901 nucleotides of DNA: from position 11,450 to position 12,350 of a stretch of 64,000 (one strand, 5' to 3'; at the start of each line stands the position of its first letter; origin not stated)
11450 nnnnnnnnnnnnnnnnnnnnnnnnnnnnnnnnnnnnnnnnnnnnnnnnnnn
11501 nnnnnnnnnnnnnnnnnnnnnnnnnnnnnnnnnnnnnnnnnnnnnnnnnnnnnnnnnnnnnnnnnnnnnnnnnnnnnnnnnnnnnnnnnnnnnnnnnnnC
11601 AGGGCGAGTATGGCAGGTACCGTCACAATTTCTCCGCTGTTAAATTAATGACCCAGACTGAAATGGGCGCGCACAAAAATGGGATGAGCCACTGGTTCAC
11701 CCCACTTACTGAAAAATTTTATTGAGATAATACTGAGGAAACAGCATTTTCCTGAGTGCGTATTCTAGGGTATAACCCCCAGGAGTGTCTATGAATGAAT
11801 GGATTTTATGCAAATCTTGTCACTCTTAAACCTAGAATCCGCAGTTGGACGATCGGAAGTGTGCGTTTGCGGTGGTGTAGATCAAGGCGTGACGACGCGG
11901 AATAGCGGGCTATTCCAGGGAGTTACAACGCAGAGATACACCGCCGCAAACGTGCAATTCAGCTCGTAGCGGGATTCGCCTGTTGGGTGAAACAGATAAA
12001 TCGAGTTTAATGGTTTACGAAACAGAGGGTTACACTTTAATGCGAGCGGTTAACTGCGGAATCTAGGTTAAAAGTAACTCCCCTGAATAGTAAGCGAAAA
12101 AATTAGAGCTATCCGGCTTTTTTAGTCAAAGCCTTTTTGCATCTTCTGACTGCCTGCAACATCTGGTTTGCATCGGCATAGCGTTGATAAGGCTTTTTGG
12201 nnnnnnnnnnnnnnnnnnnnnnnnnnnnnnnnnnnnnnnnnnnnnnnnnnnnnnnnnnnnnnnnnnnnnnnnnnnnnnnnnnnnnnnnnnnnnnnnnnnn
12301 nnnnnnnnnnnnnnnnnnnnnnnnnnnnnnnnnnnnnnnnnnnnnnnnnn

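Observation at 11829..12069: Nested inverted repeats forming an about 240-nt multi-stem structure between carA and the Ser/Thr kinase gene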

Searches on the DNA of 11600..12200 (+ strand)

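Call 5: search_rna_families(source=window, start=11600, end=12200, threshold=evalue, max_evalue=10, show_alignments=2)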
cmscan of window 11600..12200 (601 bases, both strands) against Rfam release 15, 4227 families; matches with E-value up to 10: 3.
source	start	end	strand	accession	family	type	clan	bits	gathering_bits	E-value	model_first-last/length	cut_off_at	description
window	11944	12101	-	RF02132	HOXB13-AS1_1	Gene; lncRNA;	-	15.5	60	0.72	1-136/136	no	HOXB13 antisense RNA 1 conserved region 1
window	11646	11705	+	RF01676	P31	Gene; sRNA;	-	14.7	40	4.7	1-82/82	no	Pseudomonas sRNA P31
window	11698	11726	-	RF01985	ZEB2_AS1_2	Gene; lncRNA;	-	12.4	70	3.2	1-61/61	no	ZEB2 antisense RNA 1 conserved region 2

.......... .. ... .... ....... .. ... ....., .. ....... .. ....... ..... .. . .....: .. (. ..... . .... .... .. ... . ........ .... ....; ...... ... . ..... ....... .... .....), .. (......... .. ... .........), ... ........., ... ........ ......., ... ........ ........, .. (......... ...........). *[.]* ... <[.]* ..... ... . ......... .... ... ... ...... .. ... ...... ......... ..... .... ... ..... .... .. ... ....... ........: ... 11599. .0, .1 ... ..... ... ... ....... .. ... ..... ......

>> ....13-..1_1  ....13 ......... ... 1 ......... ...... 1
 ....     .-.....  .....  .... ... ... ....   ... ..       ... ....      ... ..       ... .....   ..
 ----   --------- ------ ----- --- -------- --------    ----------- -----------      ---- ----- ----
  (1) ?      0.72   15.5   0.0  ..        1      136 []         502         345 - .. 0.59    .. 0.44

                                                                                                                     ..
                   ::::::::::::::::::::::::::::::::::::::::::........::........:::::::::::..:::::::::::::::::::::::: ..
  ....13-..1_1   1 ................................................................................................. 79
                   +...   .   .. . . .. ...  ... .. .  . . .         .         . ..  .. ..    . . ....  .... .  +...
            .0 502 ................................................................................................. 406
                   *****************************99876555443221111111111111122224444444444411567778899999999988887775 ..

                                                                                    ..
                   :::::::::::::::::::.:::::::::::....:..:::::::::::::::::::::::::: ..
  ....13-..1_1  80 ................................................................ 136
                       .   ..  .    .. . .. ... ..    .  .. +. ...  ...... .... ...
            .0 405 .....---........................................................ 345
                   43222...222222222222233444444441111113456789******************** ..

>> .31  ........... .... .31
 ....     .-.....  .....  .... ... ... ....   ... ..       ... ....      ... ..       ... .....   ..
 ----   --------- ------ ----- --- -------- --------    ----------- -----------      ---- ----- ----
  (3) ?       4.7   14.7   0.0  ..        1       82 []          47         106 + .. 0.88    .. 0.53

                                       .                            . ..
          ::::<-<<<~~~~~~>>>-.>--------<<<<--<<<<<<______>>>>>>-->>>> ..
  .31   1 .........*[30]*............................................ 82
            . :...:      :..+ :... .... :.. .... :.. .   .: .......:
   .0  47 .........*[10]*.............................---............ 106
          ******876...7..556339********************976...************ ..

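Call 30: search_dna_similar(query=window:11826-12072:+, collection=plasmids, mode=distant, max_evalue=0.01)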
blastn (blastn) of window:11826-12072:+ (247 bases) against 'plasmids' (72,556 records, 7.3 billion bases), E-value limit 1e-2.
No match.

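Call 31: search_dna_similar(query=window:11826-12072:+, collection=phages, mode=distant, max_evalue=0.01)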
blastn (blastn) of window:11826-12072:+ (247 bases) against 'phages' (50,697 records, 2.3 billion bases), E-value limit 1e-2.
No match.

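Call 45: build_rna_model(alignment_id=A2)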
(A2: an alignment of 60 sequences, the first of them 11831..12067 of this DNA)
Model R1 built from alignment A2 (60 sequences, 247 columns); structure: RNAalifold consensus.
model positions 237; base pairs 51; branch points 1; effective number of sequences 4.09; information 0.59 bits per position. Calibrated on 0.2 Mb of random sequence (short: E-values are rough).
structure used (alignment columns):
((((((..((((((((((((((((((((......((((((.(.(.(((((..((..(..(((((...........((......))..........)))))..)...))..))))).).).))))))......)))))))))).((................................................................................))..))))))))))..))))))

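Call 47: search_with_rna_model(model_id=R1, sources=[window, L016, L017, L018, L019, L020, L021, L022, L023, L024, L025, L026, L027, L028, L029, L030, L031, L032, L033, L034, L035, L036, L037, L038, L039, L040, L041, L042, L043, L044, L045, L046, L047, L048, L049, L050, L051, L052, L053, L054, L055, L056, L057, L058, L059, L060, L061, L062, L063, L064, L065, L066, L067, L068, L069, L070, L071, L072, L073, L074, L075, L076, L077, L078, L079, L080, L081, L082, L083, L084, L085, L086, L087, L088, L089, L090, L091, L092, L093, L094, L095, L096, L097, L098, L099, L100, L101, L102, L103, L104, L105, L106, L107, L108, L109, L110, L111, L112, L113, L114], max_evalue=0.001, make_alignment=true)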
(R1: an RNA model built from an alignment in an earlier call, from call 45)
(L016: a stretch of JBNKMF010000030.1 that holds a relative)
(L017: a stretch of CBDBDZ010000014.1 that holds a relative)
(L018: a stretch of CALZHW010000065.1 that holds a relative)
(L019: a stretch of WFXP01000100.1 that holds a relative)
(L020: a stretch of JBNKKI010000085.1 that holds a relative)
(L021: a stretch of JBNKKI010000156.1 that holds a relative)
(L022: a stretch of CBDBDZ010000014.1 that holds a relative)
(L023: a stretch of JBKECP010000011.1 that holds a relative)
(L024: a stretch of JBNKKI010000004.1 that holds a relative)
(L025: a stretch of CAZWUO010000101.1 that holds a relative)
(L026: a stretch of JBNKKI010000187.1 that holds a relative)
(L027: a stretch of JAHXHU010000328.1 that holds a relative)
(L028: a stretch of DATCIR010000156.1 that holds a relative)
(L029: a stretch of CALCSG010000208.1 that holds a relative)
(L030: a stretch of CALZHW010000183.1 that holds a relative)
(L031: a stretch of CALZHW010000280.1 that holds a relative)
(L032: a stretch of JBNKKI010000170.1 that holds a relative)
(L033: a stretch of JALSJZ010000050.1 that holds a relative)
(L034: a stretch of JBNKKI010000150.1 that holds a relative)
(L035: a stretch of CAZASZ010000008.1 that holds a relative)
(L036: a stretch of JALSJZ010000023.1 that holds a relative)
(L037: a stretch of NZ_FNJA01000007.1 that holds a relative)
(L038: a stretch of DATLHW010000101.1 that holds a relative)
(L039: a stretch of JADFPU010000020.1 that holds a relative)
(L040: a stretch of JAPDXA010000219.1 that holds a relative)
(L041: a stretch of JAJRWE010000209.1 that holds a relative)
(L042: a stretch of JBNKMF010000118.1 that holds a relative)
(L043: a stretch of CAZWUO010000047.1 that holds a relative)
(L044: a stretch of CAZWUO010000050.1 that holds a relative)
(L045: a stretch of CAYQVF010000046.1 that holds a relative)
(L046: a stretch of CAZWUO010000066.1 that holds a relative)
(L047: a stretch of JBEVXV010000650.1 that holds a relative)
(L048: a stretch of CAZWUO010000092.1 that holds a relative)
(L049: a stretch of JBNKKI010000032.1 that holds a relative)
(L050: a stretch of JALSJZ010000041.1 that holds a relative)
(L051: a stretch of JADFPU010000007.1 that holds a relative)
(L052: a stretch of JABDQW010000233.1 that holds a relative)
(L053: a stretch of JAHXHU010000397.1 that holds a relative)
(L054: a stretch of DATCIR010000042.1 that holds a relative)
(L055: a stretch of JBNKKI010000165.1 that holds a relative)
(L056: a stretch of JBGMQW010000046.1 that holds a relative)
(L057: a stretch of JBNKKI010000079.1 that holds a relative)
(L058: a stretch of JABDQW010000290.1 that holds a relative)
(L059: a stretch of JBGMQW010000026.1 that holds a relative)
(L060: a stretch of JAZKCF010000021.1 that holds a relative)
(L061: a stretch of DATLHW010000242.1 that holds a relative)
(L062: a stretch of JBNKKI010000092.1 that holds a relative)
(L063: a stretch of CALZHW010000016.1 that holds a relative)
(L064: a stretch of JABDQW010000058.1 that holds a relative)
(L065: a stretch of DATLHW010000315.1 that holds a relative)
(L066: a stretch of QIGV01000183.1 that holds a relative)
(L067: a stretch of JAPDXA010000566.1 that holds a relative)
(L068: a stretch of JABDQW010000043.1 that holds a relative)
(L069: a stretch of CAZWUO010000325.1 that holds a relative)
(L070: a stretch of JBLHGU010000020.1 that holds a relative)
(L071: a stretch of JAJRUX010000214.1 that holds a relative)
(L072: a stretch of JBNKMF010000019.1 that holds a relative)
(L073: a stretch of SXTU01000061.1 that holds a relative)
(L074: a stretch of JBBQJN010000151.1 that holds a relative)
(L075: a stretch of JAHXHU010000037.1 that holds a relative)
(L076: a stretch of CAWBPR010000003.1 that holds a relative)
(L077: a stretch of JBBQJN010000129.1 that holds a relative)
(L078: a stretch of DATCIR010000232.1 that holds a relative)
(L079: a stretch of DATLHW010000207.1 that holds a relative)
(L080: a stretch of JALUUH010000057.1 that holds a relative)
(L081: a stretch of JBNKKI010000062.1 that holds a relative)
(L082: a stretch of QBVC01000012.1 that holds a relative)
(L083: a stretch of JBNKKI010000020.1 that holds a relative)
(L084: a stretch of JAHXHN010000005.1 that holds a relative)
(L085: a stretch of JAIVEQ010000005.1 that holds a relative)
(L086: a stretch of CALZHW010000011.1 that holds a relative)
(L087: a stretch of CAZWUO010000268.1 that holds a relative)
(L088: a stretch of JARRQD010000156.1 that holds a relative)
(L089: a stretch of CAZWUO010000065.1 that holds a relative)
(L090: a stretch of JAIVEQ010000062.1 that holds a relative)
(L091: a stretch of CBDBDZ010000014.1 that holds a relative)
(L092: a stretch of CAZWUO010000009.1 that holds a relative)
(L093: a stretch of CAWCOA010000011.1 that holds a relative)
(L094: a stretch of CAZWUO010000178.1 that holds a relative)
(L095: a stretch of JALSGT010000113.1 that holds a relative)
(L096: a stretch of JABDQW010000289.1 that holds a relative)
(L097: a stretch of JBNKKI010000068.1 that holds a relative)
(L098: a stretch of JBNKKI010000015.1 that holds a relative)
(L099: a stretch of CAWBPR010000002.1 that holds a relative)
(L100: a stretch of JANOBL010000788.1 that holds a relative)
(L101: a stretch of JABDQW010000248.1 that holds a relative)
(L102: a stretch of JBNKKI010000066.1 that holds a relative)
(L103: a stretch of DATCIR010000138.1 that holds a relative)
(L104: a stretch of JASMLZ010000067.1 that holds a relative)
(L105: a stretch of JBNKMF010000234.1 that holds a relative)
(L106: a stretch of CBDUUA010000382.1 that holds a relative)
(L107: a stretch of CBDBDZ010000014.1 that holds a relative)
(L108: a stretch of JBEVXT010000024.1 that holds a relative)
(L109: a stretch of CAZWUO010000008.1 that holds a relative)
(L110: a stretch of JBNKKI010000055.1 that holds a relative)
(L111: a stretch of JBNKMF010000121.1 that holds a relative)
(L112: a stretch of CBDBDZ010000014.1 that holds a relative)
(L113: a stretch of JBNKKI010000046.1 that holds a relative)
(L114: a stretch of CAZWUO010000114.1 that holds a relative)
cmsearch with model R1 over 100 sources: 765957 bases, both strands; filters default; matches with E-value up to 0.001: 200.
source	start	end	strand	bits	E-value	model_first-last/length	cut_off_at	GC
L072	3414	3649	+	238.6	1.8e-57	1-237/237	no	0.46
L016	6313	6548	+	238.4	2.1e-57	1-237/237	no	0.47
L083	7592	7827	+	233.7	3.3e-56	1-237/237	no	0.48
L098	2000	2234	-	230.1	2.6e-55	1-237/237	no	0.47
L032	3394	3629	-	227.5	1.2e-54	1-237/237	no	0.47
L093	694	930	-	227.2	1.5e-54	1-237/237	no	0.49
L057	2845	3079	+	227.2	1.5e-54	1-237/237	no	0.47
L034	1707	1941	+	226.6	2e-54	1-237/237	no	0.48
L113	3233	3467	+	224.8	5.8e-54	1-237/237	no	0.49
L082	4160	4395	-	224.4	7.2e-54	1-237/237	no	0.54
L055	6380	6614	+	222.7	1.9e-53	1-237/237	no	0.48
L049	5669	5903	+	222.7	2e-53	1-237/237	no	0.48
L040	5366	5601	-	220.7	6.3e-53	1-237/237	no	0.57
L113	415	649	-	219.2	1.5e-52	1-237/237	no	0.48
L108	3037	3273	-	216.5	7.2e-52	1-237/237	no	0.53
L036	6500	6736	+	213.3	4.6e-51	1-237/237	no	0.47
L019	1217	1453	+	211.8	1.1e-50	1-237/237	no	0.56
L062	780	1015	-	208.2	9.3e-50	1-237/237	no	0.48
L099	2883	3119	-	205.3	5e-49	1-237/237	no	0.53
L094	4049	4284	-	203.4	1.5e-48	1-237/237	no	0.53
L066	2610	2844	-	200.3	9.4e-48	1-237/237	no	0.46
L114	5095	5329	-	194.1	3.3e-46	1-237/237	no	0.46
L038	5262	5495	+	192.8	7.2e-46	1-237/237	no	0.52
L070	6628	6862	+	187.8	1.3e-44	1-237/237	no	0.46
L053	6024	6263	+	183.3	1.8e-43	1-237/237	no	0.48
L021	8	210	+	181.6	5e-43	1-237/237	no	0.47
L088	1677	1915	+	181.5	5.1e-43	1-237/237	no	0.46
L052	5833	6068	+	180.4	1e-42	1-237/237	no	0.52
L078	642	892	-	180.1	1.2e-42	1-237/237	no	0.52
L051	2117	2353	+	178.8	2.5e-42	1-237/237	no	0.44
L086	7039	7276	+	177.7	4.9e-42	1-237/237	no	0.42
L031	2143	2380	+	176.2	1.1e-41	1-237/237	no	0.42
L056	7265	7499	-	175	2.4e-41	1-237/237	no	0.4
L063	4493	4730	-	173.9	4.4e-41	1-237/237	no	0.42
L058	182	417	+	172.9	7.7e-41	1-237/237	no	0.5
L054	1714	1932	-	171.2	2.1e-40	19-237/237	5'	0.5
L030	3422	3658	+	170.4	3.4e-40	1-237/237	no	0.41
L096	5633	5868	-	169.9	4.5e-40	1-237/237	no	0.52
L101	182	414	+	169.3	6.4e-40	1-237/237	no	0.53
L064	1912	2147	+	169.2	6.9e-40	1-237/237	no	0.53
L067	3594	3796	+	167.2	2.2e-39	1-237/237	no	0.56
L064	195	429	-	166.2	3.8e-39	1-237/237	no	0.51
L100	1595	1828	+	165.7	5.1e-39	1-237/237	no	0.66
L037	2188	2422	-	165.5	5.9e-39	1-237/237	no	0.57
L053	1894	2132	+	165.2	7.1e-39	1-237/237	no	0.49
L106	1809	2050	+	164.4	1.1e-38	1-237/237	no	0.48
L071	6158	6493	-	160.8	9e-38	1-237/237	no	0.57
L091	1974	2215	+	160.6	1e-37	1-237/237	no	0.4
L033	4172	4452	+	159.4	2.1e-37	1-237/237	no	0.5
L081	3128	3340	+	158.4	3.7e-37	1-237/237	no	0.48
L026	4248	4446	-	157.9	4.9e-37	1-237/237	no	0.49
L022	5967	6207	-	157.5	6.2e-37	1-237/237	no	0.4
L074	136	369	-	155.8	1.7e-36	1-237/237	no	0.63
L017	4207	4446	-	154.4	3.7e-36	1-237/237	no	0.4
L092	5044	5278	-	153.3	7.1e-36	1-237/237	no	0.49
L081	6566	6767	-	153.1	7.9e-36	1-237/237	no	0.45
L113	2696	2897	-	152.1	1.4e-35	1-237/237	no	0.47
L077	2033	2266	-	152.1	1.4e-35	1-237/237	no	0.63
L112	4947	5187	+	151.8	1.7e-35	1-237/237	no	0.4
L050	3336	3616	-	150.8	3.1e-35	1-237/237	no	0.53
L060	72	328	-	150.4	3.9e-35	1-237/237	no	0.53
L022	75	315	+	148.3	1.3e-34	1-237/237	no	0.41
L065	1963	2274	-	146.6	3.6e-34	1-237/237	no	0.55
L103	5460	5721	+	144.8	1e-33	1-237/237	no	0.52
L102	3169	3392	+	137.4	7.7e-32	1-237/237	no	0.48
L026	7060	7204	+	137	9.3e-32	1-147/237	3'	0.5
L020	1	136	-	130.3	4.7e-30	1-138/237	3'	0.5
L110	1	136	-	130.3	4.7e-30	1-138/237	3'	0.5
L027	1791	2013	-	127.5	2.4e-29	1-237/237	no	0.48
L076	4626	4979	+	125.5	7.5e-29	1-237/237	no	0.55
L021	1503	1704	+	124.2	1.7e-28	1-237/237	no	0.46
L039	4986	5269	+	113.4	8.7e-26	1-237/237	no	0.48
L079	7537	7691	+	112.3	1.7e-25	1-237/237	no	0.49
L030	3191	3314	+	108.6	1.4e-24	1-237/237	no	0.42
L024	1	136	+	107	3.7e-24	102-237/237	5'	0.46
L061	519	651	-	106.1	6.2e-24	1-237/237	no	0.47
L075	6036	6180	-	104.8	1.3e-23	1-237/237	no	0.43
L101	1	176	+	102.6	4.8e-23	60-237/237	5'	0.53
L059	6737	6993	+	101.7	8e-23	1-237/237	no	0.4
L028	2391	2507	+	100.7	1.5e-22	1-117/237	3'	0.58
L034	1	173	+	98.6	5e-22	60-237/237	5'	0.45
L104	4422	4577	+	98.4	5.4e-22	1-237/237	no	0.42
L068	1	161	+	98.3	5.7e-22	75-237/237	5'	0.51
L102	7616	7735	-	96.1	2.1e-21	118-237/237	5'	0.46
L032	5983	6100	-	94.5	5.3e-21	1-237/237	no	0.47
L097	1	127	+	92.4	1.8e-20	111-237/237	5'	0.46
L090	2366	2510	+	91.9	2.4e-20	1-237/237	no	0.41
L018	4579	4805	+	83.3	3.6e-18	1-237/237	no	0.42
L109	3491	3628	+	82.1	7.4e-18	1-237/237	no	0.47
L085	383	531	+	78.5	6e-17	1-237/237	no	0.46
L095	1605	1737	+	72.9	1.6e-15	1-237/237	no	0.5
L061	519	651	+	60.7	1.9e-12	1-237/237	no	0.47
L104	4422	4577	-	58.9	5.3e-12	1-237/237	no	0.42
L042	5292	5420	+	58.4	7.1e-12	1-116/237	3'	0.53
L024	882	1004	-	57.3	1.4e-11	1-237/237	no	0.46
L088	1677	1915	-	56.2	2.6e-11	1-237/237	no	0.46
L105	1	75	+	55.7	3.4e-11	163-237/237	5'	0.41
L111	1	71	-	54.1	8.8e-11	1-73/237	3'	0.52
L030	3191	3314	-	52.6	2.1e-10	1-237/237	no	0.42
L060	72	328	+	52.5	2.2e-10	1-237/237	no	0.53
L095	1605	1737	-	52.2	2.6e-10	1-237/237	no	0.5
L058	182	417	-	51.6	3.8e-10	1-237/237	no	0.5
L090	2366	2510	-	51.5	4.1e-10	1-237/237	no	0.41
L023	3570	3769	-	50.9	5.6e-10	1-237/237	no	0.55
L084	1199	1329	+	50.7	6.4e-10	1-237/237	no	0.51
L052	5833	6068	-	50.5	7.2e-10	1-237/237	no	0.52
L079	7537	7691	-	50.1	8.8e-10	1-237/237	no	0.49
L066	2610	2844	+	50.1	9.1e-10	1-237/237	no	0.46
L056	7265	7499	+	50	9.9e-10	1-237/237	no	0.4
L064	1912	2147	-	49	1.7e-09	1-237/237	no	0.53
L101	182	414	-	48.7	2e-09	1-237/237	no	0.53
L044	3522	3574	+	48.5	2.3e-09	1-237/237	no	0.51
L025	952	1055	+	47.5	4.2e-09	1-237/237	no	0.45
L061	2443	2560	+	47.1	5.3e-09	21-136/237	no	0.58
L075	6036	6180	+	46.8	6.4e-09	1-237/237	no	0.43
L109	3491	3628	-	45.8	1.1e-08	1-237/237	no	0.47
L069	196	417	-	45.5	1.3e-08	1-237/237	no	0.45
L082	4160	4395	+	45.1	1.7e-08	1-237/237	no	0.54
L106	1809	2050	-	44.8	2e-08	1-237/237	no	0.48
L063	1209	1370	+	44.6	2.2e-08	1-237/237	no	0.4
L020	142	180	-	44.5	2.3e-08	1-237/237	no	0.62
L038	5262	5495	-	44.5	2.4e-08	1-237/237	no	0.52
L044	3522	3574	-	44.3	2.6e-08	1-237/237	no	0.51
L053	6024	6263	-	44.3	2.6e-08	1-237/237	no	0.48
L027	1791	2013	+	44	3.2e-08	1-237/237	no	0.48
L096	5633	5868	+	43.8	3.5e-08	1-237/237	no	0.52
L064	195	429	+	43.7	3.8e-08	1-237/237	no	0.51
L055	1924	2093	-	43.5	4.3e-08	1-237/237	no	0.42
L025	1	53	-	43.3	4.7e-08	1-53/237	3'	0.51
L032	3635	3801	-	42.8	6.4e-08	1-237/237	no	0.4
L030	3422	3658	-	42.3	8.4e-08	1-237/237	no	0.41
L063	4493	4730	+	42.3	8.7e-08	1-237/237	no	0.42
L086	7039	7276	-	41.6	1.3e-07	1-237/237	no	0.42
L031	2143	2380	-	41.6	1.3e-07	1-237/237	no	0.42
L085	383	531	-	41.5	1.4e-07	1-237/237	no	0.46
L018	2151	2290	+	41.2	1.6e-07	1-237/237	no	0.44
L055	6380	6614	-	41.2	1.6e-07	1-237/237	no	0.48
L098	2000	2234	+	40.9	1.9e-07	1-237/237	no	0.47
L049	5669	5903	-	39.9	3.4e-07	1-237/237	no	0.48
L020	1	136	+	39.7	3.9e-07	19-237/237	5'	0.5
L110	1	136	+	39.7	3.9e-07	19-237/237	5'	0.5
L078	642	892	+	39.7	4e-07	1-237/237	no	0.52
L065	1963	2274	+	39.6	4.2e-07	1-237/237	no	0.55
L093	694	930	+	39.5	4.4e-07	1-237/237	no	0.49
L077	2033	2266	+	39.5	4.4e-07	1-237/237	no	0.63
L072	3414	3649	-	39.4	4.6e-07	1-237/237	no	0.46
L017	4207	4446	+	39.4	4.7e-07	1-237/237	no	0.4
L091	1974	2215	-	39.2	5.1e-07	1-237/237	no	0.4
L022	5967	6207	+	39.2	5.2e-07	1-237/237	no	0.4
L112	4947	5187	-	39.1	5.4e-07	1-237/237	no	0.4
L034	1707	1941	-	39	5.8e-07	1-237/237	no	0.48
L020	142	180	+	39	5.9e-07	1-237/237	no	0.62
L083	7592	7827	-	39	5.9e-07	1-237/237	no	0.48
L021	8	210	-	38.2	9.2e-07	1-237/237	no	0.47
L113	415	649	+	38.1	1e-06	1-237/237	no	0.48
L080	823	864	-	38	1e-06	1-237/237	no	0.52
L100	1595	1828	-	37.7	1.2e-06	1-237/237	no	0.66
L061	6695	6811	-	37.5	1.4e-06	20-137/237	no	0.62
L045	7825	8000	+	37.5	1.4e-06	1-222/237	3'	0.45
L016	6313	6548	-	37.4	1.4e-06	1-237/237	no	0.47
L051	2117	2353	-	36.3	2.7e-06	1-237/237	no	0.44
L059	6737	6993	-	36.3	2.9e-06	1-237/237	no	0.4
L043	1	48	-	36.2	2.9e-06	1-48/237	3'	0.52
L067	3594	3796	-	36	3.4e-06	1-237/237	no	0.56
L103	5460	5721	-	35.8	3.7e-06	1-237/237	no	0.52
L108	3037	3273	+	35.7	4e-06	1-237/237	no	0.53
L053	1894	2132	-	35.2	5.4e-06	1-237/237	no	0.49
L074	136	369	+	34.5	7.9e-06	1-237/237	no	0.63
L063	1209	1370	-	34.1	1e-05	1-237/237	no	0.4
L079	147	253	-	34.1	1e-05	23-134/237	no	0.49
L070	6628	6862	-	34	1.1e-05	1-237/237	no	0.46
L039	4986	5269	-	34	1.1e-05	1-237/237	no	0.48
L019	1235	1354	-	33.9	1.1e-05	19-138/237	no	0.61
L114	5095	5329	+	33.8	1.2e-05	1-237/237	no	0.46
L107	1901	2038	+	33.7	1.3e-05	1-237/237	no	0.4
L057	2845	3079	-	33.7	1.3e-05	1-237/237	no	0.47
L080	823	864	+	33.5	1.4e-05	1-237/237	no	0.52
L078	6410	6492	-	33.1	1.8e-05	38-119/237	no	0.59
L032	3394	3629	+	32.5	2.5e-05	1-237/237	no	0.47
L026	6497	6548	-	30.9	6.4e-05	1-237/237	no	0.54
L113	3233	3467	-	30.7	7.3e-05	1-237/237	no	0.49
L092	5044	5278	+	30.4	8.6e-05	1-237/237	no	0.49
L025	952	1055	-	30.3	9.1e-05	1-237/237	no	0.45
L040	5366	5601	+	30.1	0.0001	1-237/237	no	0.57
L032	5983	6100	+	29.7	0.00013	1-237/237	no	0.47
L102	858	1068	+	29.6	0.00014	1-237/237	no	0.43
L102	3169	3392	-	29.6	0.00014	1-237/237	no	0.48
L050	3336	3616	+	29.5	0.00015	1-237/237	no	0.53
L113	2696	2897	+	29.4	0.00015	1-237/237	no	0.47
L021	1503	1704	-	29.4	0.00015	1-237/237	no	0.46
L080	2044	2264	+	29.3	0.00017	15-223/237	no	0.43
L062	780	1015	+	29.2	0.00017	1-237/237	no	0.48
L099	2883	3119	+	28.8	0.00023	1-237/237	no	0.53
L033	4172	4452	-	28.7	0.00024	1-237/237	no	0.5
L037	2188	2422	+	28.7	0.00024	1-237/237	no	0.57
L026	4248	4446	+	28.6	0.00024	1-237/237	no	0.49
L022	75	315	-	27.7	0.00042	1-237/237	no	0.41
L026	6497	6548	+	26.7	0.00073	1-237/237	no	0.54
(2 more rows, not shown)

Alignment A3: 150 matches aligned to the model, 623 columns, each read 5' to 3' on its own strand. Consensus structure (alignment columns), stored with it:
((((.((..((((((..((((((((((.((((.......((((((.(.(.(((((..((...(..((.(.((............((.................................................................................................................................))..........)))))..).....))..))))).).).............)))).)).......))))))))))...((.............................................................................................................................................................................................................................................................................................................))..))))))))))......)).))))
